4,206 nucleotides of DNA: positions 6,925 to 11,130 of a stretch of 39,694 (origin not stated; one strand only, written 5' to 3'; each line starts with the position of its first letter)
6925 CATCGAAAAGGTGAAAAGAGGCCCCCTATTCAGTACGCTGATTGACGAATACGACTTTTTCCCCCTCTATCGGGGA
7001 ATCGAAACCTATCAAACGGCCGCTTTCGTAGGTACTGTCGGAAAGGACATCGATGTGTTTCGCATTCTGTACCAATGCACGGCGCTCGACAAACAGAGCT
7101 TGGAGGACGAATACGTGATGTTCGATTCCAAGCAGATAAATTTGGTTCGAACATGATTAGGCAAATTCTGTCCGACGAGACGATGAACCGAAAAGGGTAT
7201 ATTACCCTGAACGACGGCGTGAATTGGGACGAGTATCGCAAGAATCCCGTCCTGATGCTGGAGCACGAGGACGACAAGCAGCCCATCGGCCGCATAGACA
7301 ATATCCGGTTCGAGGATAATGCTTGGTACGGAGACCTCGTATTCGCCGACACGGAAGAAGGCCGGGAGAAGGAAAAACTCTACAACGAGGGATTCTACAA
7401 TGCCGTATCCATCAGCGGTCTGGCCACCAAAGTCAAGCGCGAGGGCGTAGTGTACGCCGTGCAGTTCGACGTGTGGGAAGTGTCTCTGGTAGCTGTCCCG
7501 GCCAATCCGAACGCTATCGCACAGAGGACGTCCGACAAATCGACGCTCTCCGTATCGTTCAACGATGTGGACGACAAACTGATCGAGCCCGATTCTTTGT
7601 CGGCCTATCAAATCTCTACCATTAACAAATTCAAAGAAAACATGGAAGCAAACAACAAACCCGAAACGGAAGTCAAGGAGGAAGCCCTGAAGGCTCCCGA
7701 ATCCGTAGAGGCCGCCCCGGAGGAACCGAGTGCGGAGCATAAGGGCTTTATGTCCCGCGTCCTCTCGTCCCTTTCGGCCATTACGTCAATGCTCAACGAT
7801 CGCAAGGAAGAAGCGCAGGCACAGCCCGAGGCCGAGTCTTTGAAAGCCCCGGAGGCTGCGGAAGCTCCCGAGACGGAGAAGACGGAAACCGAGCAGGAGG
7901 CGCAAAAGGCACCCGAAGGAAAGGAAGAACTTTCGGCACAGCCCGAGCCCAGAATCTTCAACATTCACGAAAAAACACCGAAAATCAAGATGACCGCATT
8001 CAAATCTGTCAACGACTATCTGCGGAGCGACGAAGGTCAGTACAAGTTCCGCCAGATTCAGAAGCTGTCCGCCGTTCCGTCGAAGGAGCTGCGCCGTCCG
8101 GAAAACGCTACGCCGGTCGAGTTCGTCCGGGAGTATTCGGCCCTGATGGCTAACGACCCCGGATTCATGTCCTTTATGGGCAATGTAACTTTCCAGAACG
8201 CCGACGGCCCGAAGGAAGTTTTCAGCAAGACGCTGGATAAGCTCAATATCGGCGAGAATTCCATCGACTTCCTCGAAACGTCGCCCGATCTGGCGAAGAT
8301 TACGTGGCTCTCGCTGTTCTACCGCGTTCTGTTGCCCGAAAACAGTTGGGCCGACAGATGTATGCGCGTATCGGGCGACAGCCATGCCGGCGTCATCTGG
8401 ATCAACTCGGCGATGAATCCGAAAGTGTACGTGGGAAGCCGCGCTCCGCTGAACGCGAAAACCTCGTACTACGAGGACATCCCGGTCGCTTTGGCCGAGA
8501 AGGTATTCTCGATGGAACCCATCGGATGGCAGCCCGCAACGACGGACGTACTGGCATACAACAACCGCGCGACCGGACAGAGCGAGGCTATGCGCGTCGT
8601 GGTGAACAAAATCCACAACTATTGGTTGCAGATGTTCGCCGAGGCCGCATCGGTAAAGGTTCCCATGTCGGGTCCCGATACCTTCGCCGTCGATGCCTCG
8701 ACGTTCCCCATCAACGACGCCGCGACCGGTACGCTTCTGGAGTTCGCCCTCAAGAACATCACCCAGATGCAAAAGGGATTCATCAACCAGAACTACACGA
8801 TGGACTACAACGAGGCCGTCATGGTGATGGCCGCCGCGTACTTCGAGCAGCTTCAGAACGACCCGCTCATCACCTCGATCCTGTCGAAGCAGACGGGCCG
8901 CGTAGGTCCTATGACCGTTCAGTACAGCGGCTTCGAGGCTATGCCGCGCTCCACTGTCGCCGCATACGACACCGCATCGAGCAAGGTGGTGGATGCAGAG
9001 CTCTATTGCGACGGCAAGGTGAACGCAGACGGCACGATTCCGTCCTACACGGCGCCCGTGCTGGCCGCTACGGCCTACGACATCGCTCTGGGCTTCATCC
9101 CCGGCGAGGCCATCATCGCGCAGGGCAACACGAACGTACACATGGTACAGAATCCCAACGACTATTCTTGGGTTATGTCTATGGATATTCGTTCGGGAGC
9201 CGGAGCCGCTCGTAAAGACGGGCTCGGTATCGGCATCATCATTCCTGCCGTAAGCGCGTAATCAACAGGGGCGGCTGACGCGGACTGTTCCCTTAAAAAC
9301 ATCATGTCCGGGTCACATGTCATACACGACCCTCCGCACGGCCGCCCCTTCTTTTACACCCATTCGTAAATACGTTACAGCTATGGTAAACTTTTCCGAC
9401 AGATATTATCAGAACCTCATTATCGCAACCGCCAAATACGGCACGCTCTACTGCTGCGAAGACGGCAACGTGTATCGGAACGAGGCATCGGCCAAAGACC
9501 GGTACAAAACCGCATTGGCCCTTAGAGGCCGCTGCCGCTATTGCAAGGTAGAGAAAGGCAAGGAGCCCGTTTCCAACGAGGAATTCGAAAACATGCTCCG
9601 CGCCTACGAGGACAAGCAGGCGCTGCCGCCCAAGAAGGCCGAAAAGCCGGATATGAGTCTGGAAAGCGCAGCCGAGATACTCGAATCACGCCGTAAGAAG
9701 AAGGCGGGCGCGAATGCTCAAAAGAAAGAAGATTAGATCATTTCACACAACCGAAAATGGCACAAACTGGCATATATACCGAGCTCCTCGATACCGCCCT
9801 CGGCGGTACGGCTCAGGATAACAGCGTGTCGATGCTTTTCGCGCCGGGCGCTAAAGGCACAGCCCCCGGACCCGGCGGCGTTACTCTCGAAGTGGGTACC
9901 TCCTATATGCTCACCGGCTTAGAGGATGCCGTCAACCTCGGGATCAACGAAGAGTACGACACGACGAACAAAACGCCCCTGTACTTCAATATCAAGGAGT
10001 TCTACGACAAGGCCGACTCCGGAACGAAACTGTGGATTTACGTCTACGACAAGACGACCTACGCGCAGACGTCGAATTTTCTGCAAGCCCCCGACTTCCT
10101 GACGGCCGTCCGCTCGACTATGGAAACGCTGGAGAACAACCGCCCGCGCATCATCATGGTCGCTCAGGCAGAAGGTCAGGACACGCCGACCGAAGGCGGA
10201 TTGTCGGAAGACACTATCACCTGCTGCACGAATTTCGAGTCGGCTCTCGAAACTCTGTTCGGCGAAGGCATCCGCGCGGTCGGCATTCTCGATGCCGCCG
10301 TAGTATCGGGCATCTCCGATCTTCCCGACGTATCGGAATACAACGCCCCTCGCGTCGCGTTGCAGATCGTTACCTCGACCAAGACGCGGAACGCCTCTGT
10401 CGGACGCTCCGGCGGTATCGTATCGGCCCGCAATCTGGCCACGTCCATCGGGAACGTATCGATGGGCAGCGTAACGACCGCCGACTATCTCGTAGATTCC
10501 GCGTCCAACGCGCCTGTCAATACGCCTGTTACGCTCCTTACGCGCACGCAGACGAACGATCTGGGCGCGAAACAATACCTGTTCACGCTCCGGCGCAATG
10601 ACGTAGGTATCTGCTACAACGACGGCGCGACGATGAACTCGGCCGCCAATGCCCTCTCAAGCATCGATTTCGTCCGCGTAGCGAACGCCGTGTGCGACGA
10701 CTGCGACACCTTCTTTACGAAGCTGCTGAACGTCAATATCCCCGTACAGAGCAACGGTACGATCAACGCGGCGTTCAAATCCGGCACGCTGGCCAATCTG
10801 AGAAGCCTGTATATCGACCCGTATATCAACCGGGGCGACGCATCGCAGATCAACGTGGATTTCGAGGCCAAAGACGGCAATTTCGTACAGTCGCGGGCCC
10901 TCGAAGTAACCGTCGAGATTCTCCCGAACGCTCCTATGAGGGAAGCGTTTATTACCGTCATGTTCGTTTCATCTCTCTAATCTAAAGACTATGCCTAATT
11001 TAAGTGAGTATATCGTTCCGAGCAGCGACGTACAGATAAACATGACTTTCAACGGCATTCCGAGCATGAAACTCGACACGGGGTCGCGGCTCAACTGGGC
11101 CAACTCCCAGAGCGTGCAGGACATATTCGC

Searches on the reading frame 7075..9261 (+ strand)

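Call 15: search_protein_families(library=phrogs, proteins=[window:7075-9261:+], max_evalue=0.001)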
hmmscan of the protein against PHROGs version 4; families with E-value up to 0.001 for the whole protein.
window:7075-9261:+ (728 aa): 5 families
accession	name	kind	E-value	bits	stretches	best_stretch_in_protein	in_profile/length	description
phrog_11321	-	unknown function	2.1e-22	81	1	29-193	4-177/327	-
phrog_80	-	head and packaging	5.8e-10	40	1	55-316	271-516/607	head maturation protease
phrog_617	-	head and packaging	2.5e-09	37.6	1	27-285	27-270/626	major head protein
phrog_3270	-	head and packaging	7.4e-09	35.7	1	63-305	42-264/603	head maturation protease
phrog_4523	-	head and packaging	9.1e-06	25.7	1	60-269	74-228/644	major head and protease protein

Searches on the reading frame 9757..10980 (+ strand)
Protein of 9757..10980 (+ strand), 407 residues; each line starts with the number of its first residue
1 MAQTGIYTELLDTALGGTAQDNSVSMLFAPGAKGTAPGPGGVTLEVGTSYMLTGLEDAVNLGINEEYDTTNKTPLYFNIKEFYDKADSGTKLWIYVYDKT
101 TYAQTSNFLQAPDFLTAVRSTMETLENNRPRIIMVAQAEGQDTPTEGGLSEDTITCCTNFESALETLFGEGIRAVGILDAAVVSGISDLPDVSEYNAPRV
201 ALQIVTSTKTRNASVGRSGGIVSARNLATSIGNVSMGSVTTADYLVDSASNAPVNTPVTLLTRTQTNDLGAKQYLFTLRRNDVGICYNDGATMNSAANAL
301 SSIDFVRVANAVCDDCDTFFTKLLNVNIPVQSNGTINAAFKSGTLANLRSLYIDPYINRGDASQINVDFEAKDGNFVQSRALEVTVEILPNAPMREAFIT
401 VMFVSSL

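Call 15: search_protein_families(library=phrogs, proteins=[window:9757-10980:+], max_evalue=0.001)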
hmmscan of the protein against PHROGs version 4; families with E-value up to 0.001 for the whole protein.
window:9757-10980:+ (407 aa): 0 families

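Call 74: search_protein_families(library=pfam, proteins=[window:9757-10980:+], max_evalue=0.01)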
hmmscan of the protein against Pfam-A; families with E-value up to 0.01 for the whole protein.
window:9757-10980:+ (407 aa): 1 family
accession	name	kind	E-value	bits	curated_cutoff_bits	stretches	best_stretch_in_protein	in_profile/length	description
PF10758.14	DUF2586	-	7.4e-08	32.3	26.4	1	9-404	7-382/386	Protein of unknown function (DUF2586)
